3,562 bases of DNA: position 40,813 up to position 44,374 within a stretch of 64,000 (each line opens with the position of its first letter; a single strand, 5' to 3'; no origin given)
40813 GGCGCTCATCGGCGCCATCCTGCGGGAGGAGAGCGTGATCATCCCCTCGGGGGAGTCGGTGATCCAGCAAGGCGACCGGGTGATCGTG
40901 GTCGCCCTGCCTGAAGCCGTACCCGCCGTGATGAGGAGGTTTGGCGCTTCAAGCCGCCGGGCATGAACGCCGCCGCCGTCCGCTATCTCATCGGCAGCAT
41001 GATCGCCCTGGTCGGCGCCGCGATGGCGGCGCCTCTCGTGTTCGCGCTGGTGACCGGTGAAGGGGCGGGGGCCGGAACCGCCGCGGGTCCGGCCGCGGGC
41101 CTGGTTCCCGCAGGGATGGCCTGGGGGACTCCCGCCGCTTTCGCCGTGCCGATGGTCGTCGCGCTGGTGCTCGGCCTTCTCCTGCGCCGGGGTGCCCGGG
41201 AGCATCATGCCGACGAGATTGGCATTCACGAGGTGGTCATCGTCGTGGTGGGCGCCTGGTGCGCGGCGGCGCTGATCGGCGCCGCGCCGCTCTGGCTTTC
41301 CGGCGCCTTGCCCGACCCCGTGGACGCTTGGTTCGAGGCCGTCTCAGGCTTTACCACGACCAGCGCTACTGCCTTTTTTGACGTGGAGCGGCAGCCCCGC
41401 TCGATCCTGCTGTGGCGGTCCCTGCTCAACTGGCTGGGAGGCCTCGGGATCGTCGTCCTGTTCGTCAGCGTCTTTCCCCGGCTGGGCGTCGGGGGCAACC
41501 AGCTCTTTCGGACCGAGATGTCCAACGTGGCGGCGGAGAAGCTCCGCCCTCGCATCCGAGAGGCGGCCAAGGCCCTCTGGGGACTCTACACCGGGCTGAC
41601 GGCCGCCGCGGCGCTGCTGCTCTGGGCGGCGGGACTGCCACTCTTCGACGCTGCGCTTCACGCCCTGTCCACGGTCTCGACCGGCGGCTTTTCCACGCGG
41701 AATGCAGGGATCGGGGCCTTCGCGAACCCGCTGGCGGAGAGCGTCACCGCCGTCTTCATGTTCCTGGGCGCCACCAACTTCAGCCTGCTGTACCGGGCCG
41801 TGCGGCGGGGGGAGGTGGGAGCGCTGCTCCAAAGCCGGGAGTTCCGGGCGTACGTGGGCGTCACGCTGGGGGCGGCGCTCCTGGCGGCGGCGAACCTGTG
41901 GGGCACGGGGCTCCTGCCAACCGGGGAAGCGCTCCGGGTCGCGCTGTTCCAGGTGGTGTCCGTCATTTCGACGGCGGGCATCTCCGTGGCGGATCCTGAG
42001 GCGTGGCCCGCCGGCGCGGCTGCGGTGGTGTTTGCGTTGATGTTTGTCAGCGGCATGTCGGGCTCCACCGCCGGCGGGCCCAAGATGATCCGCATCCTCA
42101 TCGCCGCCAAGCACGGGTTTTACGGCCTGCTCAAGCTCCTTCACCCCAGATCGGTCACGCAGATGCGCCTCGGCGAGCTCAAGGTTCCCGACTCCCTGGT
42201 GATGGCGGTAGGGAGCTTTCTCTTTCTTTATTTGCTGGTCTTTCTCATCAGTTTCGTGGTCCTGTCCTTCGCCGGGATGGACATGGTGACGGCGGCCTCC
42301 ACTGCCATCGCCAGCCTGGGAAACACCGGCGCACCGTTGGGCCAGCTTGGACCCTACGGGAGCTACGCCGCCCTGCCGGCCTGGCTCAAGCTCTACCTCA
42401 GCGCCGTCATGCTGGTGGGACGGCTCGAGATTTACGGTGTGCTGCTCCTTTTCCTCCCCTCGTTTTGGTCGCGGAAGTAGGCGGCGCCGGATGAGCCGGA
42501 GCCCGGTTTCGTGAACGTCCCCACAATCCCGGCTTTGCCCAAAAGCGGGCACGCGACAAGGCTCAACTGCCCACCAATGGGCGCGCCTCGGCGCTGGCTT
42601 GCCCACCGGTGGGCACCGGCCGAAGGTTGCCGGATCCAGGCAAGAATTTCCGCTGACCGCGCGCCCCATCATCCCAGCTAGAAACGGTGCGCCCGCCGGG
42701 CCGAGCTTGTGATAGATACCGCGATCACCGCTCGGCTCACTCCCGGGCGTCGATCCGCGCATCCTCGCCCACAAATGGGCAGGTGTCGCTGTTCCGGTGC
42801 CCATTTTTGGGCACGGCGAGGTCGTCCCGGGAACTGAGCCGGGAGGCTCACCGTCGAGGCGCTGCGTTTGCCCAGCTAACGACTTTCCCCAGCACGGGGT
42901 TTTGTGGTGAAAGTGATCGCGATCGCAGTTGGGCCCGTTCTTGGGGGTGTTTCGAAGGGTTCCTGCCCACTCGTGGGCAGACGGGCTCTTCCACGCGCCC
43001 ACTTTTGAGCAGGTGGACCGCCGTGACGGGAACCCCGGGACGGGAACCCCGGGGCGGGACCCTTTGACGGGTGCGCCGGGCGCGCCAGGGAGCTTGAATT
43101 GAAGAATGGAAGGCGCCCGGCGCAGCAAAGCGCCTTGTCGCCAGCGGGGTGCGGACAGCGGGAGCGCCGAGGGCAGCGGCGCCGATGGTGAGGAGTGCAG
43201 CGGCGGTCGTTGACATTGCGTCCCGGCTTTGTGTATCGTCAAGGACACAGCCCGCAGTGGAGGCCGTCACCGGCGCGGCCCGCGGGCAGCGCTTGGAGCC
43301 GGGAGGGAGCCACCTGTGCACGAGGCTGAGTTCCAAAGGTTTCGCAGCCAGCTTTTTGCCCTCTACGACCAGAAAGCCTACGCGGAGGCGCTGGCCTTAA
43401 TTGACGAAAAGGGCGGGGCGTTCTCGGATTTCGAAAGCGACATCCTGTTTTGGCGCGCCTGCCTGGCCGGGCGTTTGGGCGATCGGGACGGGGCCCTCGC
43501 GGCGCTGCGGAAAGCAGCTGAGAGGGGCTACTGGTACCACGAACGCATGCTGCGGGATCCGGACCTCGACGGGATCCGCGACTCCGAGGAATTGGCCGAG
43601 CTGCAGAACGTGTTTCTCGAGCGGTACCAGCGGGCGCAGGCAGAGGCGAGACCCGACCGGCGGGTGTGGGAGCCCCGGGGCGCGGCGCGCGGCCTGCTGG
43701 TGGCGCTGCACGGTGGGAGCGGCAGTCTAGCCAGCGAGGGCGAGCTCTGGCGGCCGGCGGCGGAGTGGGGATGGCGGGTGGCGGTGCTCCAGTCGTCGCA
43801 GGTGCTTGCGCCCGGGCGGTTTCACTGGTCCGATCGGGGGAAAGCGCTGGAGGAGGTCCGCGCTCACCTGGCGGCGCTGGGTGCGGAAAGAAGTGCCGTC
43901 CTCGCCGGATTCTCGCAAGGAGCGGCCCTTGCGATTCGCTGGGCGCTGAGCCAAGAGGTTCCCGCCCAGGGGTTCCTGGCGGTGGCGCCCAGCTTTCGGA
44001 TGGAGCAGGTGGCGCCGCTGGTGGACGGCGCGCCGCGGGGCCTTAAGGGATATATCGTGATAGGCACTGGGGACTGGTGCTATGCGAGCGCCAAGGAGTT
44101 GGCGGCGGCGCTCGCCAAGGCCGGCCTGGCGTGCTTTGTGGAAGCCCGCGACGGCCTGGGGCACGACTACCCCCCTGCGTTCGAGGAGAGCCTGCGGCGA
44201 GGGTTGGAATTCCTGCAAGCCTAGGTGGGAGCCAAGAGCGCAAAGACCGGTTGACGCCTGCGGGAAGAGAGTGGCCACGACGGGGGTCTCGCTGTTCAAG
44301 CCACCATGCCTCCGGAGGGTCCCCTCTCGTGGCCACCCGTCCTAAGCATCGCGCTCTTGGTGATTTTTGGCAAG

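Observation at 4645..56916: A ~108-nt modular intergenic element occurs six times, always on the plus strand, with three palindromes in exact 32-bp register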

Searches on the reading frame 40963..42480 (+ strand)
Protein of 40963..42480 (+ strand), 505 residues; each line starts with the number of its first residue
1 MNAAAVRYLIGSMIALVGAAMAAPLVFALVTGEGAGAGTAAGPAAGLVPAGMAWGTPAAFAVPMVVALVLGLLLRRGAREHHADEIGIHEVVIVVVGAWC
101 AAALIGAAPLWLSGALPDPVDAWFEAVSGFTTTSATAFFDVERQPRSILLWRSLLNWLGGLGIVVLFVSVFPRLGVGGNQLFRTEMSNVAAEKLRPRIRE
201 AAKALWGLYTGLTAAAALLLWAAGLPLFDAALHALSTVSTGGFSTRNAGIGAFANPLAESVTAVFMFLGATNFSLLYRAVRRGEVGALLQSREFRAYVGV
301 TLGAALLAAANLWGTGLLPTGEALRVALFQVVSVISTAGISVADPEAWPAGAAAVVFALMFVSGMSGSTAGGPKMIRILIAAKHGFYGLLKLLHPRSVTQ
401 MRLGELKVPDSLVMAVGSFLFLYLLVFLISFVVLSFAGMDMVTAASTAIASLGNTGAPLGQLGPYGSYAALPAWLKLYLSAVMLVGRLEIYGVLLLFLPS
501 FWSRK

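Call 10: search_protein_families(library=pfam, proteins=[window:40963-42480:+])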
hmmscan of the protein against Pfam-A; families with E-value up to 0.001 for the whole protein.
window:40963-42480:+ (505 aa): 1 family
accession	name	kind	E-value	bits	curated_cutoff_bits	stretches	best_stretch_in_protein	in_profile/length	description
PF02386.22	TrkH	-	1.5e-67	228.6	27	1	78-498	22-491/502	Cation transport protein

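Call 15: find_homologous_proteins(query=window:40963-42480:+, max_evalue=1e-50)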
Query window:40963-42480:+ (505 aa): 1223 proteins with E <= 1e-50 among 8000 candidates; the best 120 are listed.
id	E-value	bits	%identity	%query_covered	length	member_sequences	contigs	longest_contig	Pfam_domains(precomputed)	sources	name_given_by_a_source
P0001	0.0e+0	1058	100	100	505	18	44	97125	PF02386.23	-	-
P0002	5.2e-210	717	71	100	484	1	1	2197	PF02386.23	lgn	-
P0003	2.1e-204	698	69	100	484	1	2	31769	PF02386.23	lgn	-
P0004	6.2e-200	683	73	85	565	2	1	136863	PF02386.23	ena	-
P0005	2.7e-196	671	65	100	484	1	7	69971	PF02386.23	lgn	-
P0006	1.1e-183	630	60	100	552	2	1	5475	PF02386.23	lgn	-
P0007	4.7e-174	598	60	100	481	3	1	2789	PF02386.23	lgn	-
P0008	4.3e-172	592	59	100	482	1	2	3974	PF02386.23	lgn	-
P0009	5.7e-169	581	59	100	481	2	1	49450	PF02386.23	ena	-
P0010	6.3e-168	578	58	100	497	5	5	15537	PF02386.23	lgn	-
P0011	6.5e-167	574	57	100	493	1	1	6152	PF02386.23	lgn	-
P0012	6.8e-166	571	59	100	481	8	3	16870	PF02386.23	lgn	-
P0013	5.7e-158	545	54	100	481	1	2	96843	PF02386.23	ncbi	-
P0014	1.3e-124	435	48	99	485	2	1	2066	PF02386.23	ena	-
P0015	6.4e-124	433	49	99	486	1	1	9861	PF02386.23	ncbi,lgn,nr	ncbi:MAG: TrkH family potassium uptake protein [Firmicutes bacterium]|nr:TrkH family potassium uptak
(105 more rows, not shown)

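Call 16: find_encoding_contigs(protein=P0001, flank=10000, max_places=6)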
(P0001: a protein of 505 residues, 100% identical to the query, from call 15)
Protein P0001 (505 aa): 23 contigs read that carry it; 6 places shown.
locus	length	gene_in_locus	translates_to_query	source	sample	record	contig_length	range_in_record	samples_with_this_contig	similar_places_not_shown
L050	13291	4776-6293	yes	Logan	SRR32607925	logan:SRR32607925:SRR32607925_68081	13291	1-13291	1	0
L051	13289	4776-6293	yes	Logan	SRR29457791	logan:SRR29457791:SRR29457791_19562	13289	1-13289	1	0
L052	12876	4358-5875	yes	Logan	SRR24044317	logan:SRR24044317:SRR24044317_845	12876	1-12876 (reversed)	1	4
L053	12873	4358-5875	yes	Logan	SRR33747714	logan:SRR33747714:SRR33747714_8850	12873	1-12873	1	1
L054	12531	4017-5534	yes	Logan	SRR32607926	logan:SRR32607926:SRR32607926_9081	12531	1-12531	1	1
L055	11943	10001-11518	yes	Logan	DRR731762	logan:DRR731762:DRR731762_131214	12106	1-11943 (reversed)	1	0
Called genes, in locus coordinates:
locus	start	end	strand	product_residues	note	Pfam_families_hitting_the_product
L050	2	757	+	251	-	?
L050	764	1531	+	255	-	PF04029:2-ph_phosp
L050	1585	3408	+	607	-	PF08439:Peptidase_M3_N, PF01432:Peptidase_M3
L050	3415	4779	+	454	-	PF00070:Pyr_redox (faint), PF01210:NAD_Gly3P_dh_N (faint), PF01266:DAO (faint), PF02254:TrkA_N, PF13241:NAD_binding_7 (weak), PF02080:TrkA_C, PF02254:TrkA_N, PF02080:TrkA_C, +7 more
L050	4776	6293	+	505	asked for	PF02386:TrkH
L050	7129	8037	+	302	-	PF22316:ABhydrolase-like_N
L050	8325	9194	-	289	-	PF01145:Band_7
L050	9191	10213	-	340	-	PF01145:Band_7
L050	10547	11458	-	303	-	PF01925:TauE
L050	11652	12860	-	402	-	PF00083:Sugar_tr (weak), PF07690:MFS_1, PF12832:MFS_1_like, PF00083:Sugar_tr, PF07690:MFS_1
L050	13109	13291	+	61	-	?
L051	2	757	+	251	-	?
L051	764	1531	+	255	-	PF04029:2-ph_phosp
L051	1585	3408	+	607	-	PF08439:Peptidase_M3_N, PF01432:Peptidase_M3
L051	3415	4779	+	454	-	PF00070:Pyr_redox (faint), PF01210:NAD_Gly3P_dh_N (faint), PF01266:DAO (faint), PF02254:TrkA_N, PF13241:NAD_binding_7 (weak), PF02080:TrkA_C, PF02254:TrkA_N, PF02080:TrkA_C, +7 more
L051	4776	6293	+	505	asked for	PF02386:TrkH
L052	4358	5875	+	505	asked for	PF02386:TrkH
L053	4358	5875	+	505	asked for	PF02386:TrkH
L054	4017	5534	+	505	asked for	PF02386:TrkH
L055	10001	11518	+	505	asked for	PF02386:TrkH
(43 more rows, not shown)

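Call 17: find_encoding_contigs(protein=P0004, flank=10000, max_places=3)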
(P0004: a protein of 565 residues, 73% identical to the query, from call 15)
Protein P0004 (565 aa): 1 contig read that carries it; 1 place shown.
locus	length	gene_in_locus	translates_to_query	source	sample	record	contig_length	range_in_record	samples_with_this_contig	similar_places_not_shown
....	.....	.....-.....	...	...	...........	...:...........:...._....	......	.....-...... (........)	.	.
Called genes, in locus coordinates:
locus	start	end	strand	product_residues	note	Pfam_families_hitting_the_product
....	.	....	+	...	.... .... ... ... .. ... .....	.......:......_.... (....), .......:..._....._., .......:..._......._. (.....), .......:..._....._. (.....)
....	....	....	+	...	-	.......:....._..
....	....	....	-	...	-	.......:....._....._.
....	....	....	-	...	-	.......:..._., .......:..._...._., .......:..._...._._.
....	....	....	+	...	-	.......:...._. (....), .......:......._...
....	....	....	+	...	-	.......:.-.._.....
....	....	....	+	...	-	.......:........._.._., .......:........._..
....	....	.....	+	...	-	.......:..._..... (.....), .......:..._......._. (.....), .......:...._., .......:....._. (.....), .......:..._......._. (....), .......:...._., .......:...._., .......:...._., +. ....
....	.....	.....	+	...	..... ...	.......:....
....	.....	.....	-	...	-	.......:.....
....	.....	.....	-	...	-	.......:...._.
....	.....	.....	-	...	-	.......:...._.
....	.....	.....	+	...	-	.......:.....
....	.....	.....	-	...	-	-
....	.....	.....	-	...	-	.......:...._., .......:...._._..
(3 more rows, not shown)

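Call 37: find_encoding_contigs(protein=P0003, flank=10000, max_places=2)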
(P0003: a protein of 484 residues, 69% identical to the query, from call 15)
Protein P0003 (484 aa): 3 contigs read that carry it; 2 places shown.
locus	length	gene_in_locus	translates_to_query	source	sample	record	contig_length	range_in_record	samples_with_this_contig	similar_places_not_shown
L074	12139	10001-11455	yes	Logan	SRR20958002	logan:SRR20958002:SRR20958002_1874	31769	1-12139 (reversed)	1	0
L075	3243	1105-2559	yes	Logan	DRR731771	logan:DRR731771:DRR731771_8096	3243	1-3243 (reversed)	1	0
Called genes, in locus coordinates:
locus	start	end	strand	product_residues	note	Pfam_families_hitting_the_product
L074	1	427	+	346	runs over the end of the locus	PF00356:LacI, PF00532:Peripla_BP_1, PF13407:Peripla_BP_4, PF13377:Peripla_BP_3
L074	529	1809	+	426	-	PF01547:SBP_bac_1, PF13416:SBP_bac_8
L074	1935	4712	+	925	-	-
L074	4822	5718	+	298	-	PF16881:LIAS_N (weak), PF04055:Radical_SAM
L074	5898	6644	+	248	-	PF04029:2-ph_phosp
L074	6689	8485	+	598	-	PF08439:Peptidase_M3_N, PF01432:Peptidase_M3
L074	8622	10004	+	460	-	PF00070:Pyr_redox (faint), PF01494:FAD_binding_3 (faint), PF02254:TrkA_N, PF02558:ApbA (faint), PF13241:NAD_binding_7 (weak), PF02080:TrkA_C, PF02254:TrkA_N, PF02080:TrkA_C, +3 more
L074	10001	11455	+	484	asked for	PF02386:TrkH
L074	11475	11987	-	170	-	PF08327:AHSA1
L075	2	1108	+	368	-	?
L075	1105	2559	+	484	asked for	PF02386:TrkH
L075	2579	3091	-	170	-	PF08327:AHSA1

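Call 38: find_encoding_contigs(protein=P0005, flank=10000, max_places=2)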
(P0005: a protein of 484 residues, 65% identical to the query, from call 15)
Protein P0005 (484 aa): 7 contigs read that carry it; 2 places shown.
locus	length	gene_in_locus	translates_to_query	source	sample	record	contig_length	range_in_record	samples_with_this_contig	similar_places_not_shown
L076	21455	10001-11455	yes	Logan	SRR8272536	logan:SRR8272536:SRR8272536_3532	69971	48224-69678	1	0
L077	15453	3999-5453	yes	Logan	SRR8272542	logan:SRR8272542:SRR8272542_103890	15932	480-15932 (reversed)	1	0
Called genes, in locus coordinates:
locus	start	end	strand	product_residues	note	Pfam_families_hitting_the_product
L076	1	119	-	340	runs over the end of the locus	PF00005:ABC_tran, PF13304:AAA_21 (weak), PF08352:oligo_HPY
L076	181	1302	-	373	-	PF12911:OppC_N, PF00528:BPD_transp_1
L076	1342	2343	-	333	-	PF19300:BPD_transp_1_N, PF00528:BPD_transp_1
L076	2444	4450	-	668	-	PF00496:SBP_bac_5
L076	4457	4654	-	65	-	-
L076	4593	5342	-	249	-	PF00702:Hydrolase (weak), PF05116:S6PP, PF08282:Hydrolase_3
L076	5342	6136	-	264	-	PF01418:HTH_6, PF13580:SIS_2 (faint), PF01380:SIS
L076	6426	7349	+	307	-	PF00089:Trypsin, PF13365:Trypsin_2, PF13180:PDZ_2, PF17820:PDZ_6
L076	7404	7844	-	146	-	PF19545:DUF6069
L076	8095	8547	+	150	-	PF01047:MarR, PF12802:MarR_2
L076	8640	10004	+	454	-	PF00070:Pyr_redox (faint), PF01494:FAD_binding_3 (faint), PF02254:TrkA_N, PF02737:3HCDH_N (faint), PF13241:NAD_binding_7 (weak), PF02080:TrkA_C (weak), PF02254:TrkA_N, PF02080:TrkA_C, +4 more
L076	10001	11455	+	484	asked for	PF02386:TrkH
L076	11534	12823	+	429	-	PF12294:DUF3626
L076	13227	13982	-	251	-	PF03737:RraA-like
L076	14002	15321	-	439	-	-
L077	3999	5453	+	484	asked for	PF02386:TrkH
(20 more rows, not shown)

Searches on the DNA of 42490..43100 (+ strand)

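Call 76: search_dna_similar(query=window:42490-43100:+, collection=plasmids, mode=distant, max_rows=8)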
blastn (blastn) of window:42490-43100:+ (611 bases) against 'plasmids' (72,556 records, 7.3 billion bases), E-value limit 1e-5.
No match.

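Call 77: search_dna_similar(query=window:42490-43100:+, collection=phages, mode=distant, max_rows=8)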
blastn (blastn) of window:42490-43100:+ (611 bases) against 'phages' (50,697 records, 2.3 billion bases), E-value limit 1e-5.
No match.

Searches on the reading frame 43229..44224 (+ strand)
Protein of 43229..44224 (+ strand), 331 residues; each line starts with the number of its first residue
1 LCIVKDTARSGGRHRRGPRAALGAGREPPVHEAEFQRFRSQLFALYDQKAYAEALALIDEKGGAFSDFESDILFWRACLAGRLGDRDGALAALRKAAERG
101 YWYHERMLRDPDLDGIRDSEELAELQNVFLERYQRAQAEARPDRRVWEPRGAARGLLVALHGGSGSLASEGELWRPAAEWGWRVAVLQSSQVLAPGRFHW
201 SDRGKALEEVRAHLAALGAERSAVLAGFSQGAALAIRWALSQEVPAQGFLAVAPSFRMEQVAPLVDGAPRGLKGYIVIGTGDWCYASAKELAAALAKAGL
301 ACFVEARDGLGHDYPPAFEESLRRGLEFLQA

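Call 10: search_protein_families(library=pfam, proteins=[window:43229-44224:+])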
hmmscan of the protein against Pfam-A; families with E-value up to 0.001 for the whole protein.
window:43229-44224:+ (331 aa): 2 families
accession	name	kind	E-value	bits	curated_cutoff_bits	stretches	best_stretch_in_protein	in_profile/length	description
PF22316.2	ABhydrolase-like_N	-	1e-12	48.2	27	1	40-137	7-106/106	A/B hydrolase-like, N-terminal domain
PF12146.15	Hydrolase_4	-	0.00019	21.2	27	1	153-261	3-116/239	Serine aminopeptidase, S33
